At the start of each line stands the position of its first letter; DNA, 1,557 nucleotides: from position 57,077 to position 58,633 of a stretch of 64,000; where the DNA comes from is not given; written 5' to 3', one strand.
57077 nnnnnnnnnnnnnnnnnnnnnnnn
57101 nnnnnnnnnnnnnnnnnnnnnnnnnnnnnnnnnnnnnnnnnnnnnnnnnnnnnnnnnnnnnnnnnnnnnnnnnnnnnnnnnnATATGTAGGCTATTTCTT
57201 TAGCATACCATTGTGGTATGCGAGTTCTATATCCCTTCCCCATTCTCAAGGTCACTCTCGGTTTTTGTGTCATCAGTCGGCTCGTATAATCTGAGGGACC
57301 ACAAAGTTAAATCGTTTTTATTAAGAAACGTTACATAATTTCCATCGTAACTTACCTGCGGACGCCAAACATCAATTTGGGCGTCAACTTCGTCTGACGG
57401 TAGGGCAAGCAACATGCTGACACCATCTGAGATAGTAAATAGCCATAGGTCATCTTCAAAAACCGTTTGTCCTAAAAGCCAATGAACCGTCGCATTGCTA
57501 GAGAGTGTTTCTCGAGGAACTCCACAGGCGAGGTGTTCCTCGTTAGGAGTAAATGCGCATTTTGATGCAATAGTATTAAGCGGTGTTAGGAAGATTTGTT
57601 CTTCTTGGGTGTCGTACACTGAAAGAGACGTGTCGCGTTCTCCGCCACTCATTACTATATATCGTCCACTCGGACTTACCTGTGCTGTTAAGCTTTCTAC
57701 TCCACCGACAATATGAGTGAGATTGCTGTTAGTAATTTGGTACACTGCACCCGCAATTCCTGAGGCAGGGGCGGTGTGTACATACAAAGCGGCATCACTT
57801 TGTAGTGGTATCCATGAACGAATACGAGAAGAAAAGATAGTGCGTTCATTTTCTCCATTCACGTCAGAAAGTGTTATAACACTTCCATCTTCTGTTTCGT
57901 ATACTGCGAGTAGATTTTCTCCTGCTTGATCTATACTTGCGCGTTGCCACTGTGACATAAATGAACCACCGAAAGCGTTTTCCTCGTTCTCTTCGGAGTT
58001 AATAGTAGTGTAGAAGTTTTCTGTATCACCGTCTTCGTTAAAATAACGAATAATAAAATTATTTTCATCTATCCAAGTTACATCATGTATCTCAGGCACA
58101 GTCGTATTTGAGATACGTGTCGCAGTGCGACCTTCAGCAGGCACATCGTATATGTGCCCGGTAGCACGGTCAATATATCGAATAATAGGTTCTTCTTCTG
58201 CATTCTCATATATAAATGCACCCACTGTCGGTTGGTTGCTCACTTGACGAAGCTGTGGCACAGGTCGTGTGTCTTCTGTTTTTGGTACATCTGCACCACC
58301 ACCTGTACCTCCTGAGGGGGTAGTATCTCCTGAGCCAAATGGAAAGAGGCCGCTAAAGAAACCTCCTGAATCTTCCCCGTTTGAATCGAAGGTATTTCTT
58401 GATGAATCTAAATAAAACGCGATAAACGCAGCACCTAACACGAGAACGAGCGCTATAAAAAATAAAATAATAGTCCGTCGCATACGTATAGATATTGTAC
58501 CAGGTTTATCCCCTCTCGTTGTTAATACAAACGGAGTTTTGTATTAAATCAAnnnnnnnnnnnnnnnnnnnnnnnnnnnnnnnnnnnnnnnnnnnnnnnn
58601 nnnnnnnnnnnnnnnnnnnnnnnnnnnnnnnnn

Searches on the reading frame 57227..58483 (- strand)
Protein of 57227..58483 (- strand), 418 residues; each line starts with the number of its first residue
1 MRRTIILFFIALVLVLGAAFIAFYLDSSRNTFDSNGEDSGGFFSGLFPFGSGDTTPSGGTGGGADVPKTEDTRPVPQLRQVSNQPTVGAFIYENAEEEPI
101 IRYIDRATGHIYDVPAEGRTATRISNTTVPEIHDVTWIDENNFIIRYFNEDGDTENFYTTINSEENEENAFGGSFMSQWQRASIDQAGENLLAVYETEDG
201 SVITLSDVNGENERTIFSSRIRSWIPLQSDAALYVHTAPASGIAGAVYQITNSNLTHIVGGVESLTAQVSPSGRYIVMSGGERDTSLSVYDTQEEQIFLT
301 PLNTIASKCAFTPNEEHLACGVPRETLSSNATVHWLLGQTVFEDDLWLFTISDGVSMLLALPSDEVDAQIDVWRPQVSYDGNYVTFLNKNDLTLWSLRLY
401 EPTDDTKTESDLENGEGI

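Call 20: find_encoding_contigs(protein=window:57227-58483:-, flank=10000, max_places=6)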
Protein window:57227-58483:- (418 aa): no gene with exactly this product is on record in the collection.
